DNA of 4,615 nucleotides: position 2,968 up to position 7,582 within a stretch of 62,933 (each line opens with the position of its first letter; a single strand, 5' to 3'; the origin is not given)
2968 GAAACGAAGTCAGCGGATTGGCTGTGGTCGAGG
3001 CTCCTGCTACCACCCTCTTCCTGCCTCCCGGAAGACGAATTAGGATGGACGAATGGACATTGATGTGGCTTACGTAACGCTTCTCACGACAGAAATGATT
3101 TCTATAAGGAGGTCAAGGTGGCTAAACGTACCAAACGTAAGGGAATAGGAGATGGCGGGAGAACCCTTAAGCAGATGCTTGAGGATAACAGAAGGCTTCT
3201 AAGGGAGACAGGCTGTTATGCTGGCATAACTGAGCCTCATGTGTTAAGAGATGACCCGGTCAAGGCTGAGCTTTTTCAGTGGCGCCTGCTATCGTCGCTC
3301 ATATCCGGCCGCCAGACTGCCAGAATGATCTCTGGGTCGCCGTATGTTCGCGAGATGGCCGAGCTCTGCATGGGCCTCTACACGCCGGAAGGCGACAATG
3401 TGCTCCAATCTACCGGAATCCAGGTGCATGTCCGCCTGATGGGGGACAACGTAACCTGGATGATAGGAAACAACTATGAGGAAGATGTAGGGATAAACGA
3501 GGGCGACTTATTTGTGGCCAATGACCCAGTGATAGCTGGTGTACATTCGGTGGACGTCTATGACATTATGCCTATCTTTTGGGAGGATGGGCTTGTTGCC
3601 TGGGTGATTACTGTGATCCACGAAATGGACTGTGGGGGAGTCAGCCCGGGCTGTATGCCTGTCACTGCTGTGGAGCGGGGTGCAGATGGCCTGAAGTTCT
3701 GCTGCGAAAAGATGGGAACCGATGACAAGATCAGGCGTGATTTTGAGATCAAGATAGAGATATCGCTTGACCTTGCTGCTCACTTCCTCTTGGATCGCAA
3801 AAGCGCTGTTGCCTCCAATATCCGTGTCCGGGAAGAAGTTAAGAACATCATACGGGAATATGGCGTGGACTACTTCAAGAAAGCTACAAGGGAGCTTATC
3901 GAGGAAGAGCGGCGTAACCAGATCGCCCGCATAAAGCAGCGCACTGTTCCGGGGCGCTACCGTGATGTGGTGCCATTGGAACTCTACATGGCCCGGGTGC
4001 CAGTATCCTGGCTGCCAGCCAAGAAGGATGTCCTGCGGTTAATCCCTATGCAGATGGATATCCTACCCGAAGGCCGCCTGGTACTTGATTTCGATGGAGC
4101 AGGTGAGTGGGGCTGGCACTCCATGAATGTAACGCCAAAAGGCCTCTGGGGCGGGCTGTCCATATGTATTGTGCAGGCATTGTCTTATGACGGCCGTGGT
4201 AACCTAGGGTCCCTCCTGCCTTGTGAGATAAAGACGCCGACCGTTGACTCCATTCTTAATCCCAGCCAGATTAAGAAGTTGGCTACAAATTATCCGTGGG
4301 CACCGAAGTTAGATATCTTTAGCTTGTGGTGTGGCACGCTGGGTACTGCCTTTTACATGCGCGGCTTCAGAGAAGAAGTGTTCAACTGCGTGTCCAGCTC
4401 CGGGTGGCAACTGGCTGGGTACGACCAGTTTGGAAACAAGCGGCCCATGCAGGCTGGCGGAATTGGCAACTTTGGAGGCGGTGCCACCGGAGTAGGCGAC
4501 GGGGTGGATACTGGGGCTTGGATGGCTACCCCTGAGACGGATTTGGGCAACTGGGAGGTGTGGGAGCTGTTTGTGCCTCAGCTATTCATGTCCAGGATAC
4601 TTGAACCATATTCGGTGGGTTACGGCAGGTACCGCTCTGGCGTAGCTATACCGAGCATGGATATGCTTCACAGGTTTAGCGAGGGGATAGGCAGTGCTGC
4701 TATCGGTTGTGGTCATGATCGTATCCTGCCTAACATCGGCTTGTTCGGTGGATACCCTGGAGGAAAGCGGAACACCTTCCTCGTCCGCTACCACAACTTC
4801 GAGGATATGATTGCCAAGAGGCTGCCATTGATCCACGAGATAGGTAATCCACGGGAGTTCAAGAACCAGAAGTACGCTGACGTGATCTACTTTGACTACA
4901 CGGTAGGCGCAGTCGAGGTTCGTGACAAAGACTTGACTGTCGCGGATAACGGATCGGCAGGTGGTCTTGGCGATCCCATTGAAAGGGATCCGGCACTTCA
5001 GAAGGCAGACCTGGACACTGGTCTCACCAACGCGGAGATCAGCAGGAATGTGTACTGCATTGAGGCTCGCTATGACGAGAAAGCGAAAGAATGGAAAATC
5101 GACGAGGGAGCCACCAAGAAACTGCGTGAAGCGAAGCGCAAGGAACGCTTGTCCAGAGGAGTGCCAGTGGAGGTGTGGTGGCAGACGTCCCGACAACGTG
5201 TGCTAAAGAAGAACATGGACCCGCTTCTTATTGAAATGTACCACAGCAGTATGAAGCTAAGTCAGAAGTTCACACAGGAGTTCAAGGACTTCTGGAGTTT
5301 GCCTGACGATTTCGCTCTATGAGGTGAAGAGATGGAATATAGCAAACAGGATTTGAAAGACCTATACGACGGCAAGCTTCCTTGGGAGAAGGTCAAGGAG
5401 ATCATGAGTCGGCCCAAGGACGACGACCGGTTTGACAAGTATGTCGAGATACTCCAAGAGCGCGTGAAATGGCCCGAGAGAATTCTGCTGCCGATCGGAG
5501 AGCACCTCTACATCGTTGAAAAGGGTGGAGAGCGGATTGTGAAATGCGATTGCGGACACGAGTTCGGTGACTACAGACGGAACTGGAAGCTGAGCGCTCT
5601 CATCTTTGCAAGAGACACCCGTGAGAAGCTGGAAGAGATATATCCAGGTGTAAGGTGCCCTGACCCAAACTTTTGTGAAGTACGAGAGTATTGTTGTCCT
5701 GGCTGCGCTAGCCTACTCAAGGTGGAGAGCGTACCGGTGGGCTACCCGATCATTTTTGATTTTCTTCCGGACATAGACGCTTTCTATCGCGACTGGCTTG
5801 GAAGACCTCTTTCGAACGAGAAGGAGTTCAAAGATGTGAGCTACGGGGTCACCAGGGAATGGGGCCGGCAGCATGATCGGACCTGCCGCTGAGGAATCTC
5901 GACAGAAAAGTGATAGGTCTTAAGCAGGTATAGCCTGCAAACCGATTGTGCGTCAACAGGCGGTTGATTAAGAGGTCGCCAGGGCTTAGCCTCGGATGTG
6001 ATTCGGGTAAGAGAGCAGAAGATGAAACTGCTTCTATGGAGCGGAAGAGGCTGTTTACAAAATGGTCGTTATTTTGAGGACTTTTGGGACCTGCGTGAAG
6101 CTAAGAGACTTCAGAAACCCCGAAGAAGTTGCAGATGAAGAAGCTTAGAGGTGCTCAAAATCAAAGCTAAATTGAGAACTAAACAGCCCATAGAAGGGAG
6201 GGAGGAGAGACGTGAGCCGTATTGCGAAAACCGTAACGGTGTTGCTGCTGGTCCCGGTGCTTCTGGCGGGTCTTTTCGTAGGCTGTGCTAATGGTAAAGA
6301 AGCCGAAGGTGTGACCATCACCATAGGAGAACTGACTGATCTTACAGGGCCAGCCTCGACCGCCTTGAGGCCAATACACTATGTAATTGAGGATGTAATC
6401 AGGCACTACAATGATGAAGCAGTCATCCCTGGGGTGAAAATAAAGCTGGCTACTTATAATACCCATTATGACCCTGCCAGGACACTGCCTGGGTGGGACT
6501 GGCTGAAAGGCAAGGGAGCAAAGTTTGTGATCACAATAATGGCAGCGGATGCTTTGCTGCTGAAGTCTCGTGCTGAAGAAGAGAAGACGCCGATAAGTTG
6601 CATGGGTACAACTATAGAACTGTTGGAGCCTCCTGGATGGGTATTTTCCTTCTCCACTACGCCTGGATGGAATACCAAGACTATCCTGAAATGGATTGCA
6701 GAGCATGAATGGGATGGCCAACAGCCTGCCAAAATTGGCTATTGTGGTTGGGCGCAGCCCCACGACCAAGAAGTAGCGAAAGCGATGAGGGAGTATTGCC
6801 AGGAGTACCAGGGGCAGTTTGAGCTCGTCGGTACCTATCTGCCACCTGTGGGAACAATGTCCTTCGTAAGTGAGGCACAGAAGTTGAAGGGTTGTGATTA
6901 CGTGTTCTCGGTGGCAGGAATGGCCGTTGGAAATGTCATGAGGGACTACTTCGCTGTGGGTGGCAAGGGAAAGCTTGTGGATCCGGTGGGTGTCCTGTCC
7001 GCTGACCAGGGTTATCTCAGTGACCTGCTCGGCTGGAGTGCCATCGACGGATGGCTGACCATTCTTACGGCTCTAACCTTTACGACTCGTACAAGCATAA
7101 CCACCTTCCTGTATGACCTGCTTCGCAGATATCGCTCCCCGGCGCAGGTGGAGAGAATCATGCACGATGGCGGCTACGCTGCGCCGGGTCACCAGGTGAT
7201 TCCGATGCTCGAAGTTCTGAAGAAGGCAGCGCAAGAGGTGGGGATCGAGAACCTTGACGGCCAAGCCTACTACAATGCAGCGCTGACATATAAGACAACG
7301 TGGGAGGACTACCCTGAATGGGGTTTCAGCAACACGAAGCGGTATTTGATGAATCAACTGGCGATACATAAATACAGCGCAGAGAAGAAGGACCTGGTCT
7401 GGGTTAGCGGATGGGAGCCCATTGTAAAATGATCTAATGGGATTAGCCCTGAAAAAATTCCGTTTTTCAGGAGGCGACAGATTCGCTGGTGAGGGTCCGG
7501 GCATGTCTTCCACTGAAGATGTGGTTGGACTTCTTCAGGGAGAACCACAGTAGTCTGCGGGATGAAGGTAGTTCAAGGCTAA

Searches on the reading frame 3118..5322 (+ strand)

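Call 39: search_protein_families(library=pfam, proteins=[window:3118-5322:+], max_evalue=0.00001)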
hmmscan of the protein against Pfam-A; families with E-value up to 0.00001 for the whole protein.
window:3118-5322:+ (734 aa): 1 family
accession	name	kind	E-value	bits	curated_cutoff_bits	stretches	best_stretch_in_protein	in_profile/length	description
PF02538.19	Hydantoinase_B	-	7.1e-63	213.3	26.8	1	46-620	1-519/519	Hydantoinase B/oxoprolinase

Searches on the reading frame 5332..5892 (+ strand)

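Call 39: search_protein_families(library=pfam, proteins=[window:5332-5892:+], max_evalue=0.00001)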
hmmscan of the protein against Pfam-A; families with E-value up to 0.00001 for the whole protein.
window:5332-5892:+ (186 aa): 1 family
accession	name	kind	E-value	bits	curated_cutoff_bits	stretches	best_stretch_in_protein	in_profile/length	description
PF08882.16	Acetone_carb_G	-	4.6e-42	143.3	21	1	45-156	1-113/113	Acetone carboxylase gamma subunit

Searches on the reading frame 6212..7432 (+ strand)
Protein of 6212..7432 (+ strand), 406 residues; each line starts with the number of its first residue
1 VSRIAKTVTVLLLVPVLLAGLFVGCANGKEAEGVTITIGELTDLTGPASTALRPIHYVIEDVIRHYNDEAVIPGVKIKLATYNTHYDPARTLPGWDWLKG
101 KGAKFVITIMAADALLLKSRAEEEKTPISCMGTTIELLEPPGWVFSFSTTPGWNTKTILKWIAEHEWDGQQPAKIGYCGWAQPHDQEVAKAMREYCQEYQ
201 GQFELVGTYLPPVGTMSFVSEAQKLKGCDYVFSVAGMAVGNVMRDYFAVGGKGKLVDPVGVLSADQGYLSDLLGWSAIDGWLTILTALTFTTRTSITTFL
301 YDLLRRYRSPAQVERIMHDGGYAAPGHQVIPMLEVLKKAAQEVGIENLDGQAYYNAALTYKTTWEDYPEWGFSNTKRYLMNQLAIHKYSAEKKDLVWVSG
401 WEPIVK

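Call 39: search_protein_families(library=pfam, proteins=[window:6212-7432:+], max_evalue=0.00001)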
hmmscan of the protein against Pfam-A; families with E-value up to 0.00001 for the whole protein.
window:6212-7432:+ (406 aa): 1 family
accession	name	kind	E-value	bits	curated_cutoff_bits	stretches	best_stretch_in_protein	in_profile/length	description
PF13458.12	Peripla_BP_6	-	5.6e-22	79.3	31.7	1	35-324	1-285/343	Periplasmic binding protein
